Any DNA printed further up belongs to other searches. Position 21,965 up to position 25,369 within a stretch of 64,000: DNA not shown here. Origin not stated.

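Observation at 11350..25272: Tandem array of three paralogous zinc-ribbon Ser/Thr kinases with swapped sensor domains and a shared promoter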

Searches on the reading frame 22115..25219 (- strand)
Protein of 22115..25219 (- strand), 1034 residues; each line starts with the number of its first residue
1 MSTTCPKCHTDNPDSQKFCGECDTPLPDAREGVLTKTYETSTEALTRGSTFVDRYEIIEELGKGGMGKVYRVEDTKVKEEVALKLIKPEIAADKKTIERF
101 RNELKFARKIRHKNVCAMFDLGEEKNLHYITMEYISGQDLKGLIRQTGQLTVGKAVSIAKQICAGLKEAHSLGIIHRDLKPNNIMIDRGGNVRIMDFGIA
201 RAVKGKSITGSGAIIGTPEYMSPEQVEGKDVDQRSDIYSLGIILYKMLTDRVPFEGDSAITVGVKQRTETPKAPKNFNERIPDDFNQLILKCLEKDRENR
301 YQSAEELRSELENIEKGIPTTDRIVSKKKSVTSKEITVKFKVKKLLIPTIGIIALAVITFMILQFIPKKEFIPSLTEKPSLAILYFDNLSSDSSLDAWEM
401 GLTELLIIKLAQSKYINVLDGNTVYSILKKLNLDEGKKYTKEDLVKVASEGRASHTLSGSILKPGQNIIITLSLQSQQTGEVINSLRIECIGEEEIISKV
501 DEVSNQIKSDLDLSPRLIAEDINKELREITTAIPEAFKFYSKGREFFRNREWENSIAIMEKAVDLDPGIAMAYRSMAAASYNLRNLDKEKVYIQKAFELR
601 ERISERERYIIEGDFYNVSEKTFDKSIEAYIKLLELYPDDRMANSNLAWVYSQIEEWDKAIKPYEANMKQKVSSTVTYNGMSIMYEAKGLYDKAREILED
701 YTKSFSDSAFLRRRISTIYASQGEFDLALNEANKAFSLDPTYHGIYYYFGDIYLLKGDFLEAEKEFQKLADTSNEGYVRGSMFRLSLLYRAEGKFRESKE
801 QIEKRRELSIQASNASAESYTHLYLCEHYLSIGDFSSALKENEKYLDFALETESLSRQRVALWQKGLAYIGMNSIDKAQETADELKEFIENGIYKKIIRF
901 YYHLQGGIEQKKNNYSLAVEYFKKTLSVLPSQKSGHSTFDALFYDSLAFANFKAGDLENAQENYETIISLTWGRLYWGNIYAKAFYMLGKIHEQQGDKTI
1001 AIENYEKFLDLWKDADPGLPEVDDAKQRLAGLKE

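Call 10: search_protein_families(library=pfam, proteins=[window:22115-25219:-], max_evalue=0.01)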
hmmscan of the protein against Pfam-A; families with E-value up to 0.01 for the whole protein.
window:22115-25219:- (1034 aa): 27 families (the best 25 are shown)
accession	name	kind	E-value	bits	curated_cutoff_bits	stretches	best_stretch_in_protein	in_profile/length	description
PF00069.31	Pkinase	-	5.6e-62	209.9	31.7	1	55-306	1-257/263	Protein kinase domain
PF07714.23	PK_Tyr_Ser-Thr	-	2.8e-39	135.4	23.1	1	56-302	2-250/258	Protein tyrosine and serine/threonine kinase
PF07719.23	TPR_2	-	1.1e-22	78.6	27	0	982-1011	1-30/34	Tetratricopeptide repeat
PF13424.12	TPR_12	-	2.2e-21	76.3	30.1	2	946-1013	8-76/77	Tetratricopeptide repeat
PF13181.12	TPR_8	-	8.7e-21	72.7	25.7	1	982-1011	1-30/34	Tetratricopeptide repeat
PF13432.12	TPR_16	-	5.4e-16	59.1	32.7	0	718-771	6-59/65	Tetratricopeptide repeat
PF13428.12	TPR_14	-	7.9e-14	51.2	23.5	0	715-750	7-42/44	Tetratricopeptide repeat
PF13174.12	TPR_6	-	7e-13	48.7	26.3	0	984-1011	2-29/33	Tetratricopeptide repeat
PF14559.12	TPR_19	-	9.1e-12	45.6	25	1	721-771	3-53/68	Tetratricopeptide repeat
PF13431.12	TPR_17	-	5.9e-11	42.2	24.4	0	733-763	3-33/34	Tetratricopeptide repeat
PF00515.34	TPR_1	-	6e-10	38.9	27.8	0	982-1007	1-26/34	Tetratricopeptide repeat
PF13176.12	TPR_7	-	1.4e-09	37.7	27.9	0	645-666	3-24/36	Tetratricopeptide repeat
PF13414.12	TPR_11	-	2.3e-08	34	26.8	1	718-757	3-42/42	TPR repeat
PF01636.29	APH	-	1.4e-06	28.7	23.2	1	169-200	165-197/239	Phosphotransferase enzyme family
PF03109.22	ABC1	-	1.9e-06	27.6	22.9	1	128-206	143-220/244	ABC1 atypical kinase-like domain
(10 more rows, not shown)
